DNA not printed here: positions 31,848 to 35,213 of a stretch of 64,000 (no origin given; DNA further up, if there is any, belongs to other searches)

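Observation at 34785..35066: YEATS-like domain with a conserved aromatic cage at the C-terminus of a secreted M4 metalloprotease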

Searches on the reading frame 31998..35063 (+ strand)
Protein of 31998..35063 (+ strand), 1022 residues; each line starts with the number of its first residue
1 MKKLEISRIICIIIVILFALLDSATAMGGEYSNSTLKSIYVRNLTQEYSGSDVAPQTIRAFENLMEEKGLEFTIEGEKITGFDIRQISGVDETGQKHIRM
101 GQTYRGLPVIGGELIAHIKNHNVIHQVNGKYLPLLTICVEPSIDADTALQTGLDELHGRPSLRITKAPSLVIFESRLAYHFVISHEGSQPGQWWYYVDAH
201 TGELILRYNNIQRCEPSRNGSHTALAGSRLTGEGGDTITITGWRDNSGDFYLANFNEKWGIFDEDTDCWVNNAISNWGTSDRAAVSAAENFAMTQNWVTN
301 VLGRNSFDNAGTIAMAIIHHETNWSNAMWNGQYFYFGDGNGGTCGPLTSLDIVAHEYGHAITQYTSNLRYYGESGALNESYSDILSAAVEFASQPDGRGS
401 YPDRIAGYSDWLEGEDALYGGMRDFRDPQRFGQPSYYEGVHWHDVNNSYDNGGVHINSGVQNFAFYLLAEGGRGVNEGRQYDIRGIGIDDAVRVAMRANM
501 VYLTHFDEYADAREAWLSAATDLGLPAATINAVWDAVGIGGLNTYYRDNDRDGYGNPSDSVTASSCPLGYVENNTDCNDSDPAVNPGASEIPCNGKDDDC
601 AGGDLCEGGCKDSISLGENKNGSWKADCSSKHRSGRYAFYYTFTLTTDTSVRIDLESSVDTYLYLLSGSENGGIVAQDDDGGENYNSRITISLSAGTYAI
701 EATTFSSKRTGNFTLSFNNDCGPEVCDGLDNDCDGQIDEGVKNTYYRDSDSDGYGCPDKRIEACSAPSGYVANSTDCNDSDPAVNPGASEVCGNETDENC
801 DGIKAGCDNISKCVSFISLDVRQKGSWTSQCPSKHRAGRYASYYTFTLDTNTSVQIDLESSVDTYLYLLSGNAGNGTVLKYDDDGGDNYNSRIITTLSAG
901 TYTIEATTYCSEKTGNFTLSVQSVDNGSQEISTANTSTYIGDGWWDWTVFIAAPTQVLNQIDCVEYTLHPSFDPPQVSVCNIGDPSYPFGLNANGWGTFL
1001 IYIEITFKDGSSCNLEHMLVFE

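Call 3: search_protein_families(library=pfam, proteins=[window:31998-35063:+], max_evalue=10)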
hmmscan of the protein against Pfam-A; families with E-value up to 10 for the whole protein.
window:31998-35063:+ (1022 aa): 14 families
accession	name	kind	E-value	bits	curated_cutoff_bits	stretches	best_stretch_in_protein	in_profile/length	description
PF02868.21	Peptidase_M4_C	-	2.8e-33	115.6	24.4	1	366-539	1-165/165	Thermolysin metallopeptidase, alpha-helical domain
PF01447.24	Peptidase_M4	-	2e-22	80.6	22.4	1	254-363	35-145/145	Thermolysin metallopeptidase, catalytic domain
PF11617.13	Cu-binding_MopE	-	2.2e-21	76.2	27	3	776-803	1-27/30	Putative metal-binding motif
PF20305.4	pYEATS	-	2.1e-19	69.6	26.9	1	945-1019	1-72/73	prokaryotic YEATS domain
PF03366.22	YEATS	-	2e-13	50.5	22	1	945-1021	4-78/80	YEATS family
PF04151.21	PPC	-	6.2e-11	43.4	25.9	2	843-906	4-68/70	Bacterial pre-peptidase C-terminal domain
PF07504.19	FTP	-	6.2e-10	39.2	21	1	90-130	10-50/51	Fungalysin/Thermolysin Propeptide Motif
PF03413.25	PepSY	-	0.00087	20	24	1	143-205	2-57/60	Peptidase propeptide and YPEB domain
PF01067.28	Calpain_III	-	0.0044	17.7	21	2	691-716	110-135/137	Calpain large subunit, domain III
PF01835.25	MG2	-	0.2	12.4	32.8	0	879-929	38-88/96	MG2 domain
PF07495.19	Y_Y_Y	-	0.2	12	26.6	0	888-906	26-44/65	Y_Y_Y domain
PF14326.11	DUF4384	-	0.22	12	27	0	850-875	4-29/81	Domain of unknown function (DUF4384)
PF16732.10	ComP_DUS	-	0.81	11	27.3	0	870-908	37-74/87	Type IV minor pilin ComP, DNA uptake sequence receptor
PF07351.18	DUF1480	-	0.86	10.1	25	1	693-731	6-44/78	Protein of unknown function (DUF1480)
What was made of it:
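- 32265..32612 (+): Propeptide: FTP (aa 90-130) and PepSY-like (aa 143-205). Pfam, call 3.
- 32757..33614 (+): Thermolysin-type M4 catalytic domain (aa 254-539) with HEYGH 355-359 and NESYSD 378-383. Pfam Peptidase_M4 E 2e-22 and Peptidase_M4_C E 2.8e-33 (call 3).
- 33618..34205 (+): First Cys-rich (MopE-like) + PPC module (about aa 541-736). Pfam Cu-binding_MopE and PPC (call 3).
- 34206..34787 (+): Second Cys-rich (MopE-like) + PPC module (about aa 737-930), ending in an 8-residue linker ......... Pfam MopE 776-803 and PPC 843-906 (call 3).
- On YEATS / pYEATS domain (PF03366, PF20305): pYEATS 69.6 bits (cut-off 26.9); YEATS 50.5 bits (cut-off 22) (call 3).
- On Peptidase family M4 (thermolysin): PF01447 E 2e-22 and PF02868 E 2.8e-33 (call 3). 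FTP 39.2 bits, above its cut-off; PepSY 20.0 bits, just below its cut-off (call 3).
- Closest known: Pfam PF20305 pYEATS. Same: Direct member: 69.6 bits against a cut-off of 26.9 (call 3).
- Checked: YEATS (PF03366) covers 945-1021 with E 2e-13 and 50.5 bits against a cut-off of 22 (call 3).
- Pfam pYEATS and YEATS are both above their curated cut-offs (call 3).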

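Call 4: search_protein_families(library=ncbifam, proteins=[window:31998-35063:+], max_evalue=10)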
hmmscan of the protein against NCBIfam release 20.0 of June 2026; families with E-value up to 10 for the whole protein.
window:31998-35063:+ (1022 aa): 4 families
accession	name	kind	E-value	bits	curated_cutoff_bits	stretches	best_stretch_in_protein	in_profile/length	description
NF045902.1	MetaloprotProALeg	equivalog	5.6e-29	101.2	900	2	310-539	332-533/539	zinc metalloprotease ProA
NF047971.1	ThermolysLepto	equivalog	1.4e-25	89.6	1350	2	345-541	428-621/776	M4 family metalopeptidase thermolysin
NF038127.1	FDP_fam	subfamily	1.4e-07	32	29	2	639-720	19-124/150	DVUA0089 family protein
NF040788.1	S-lay_SlaB_Mtsph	equivalog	1.8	7.4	700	0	886-936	62-112/416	S-layer protein SlaB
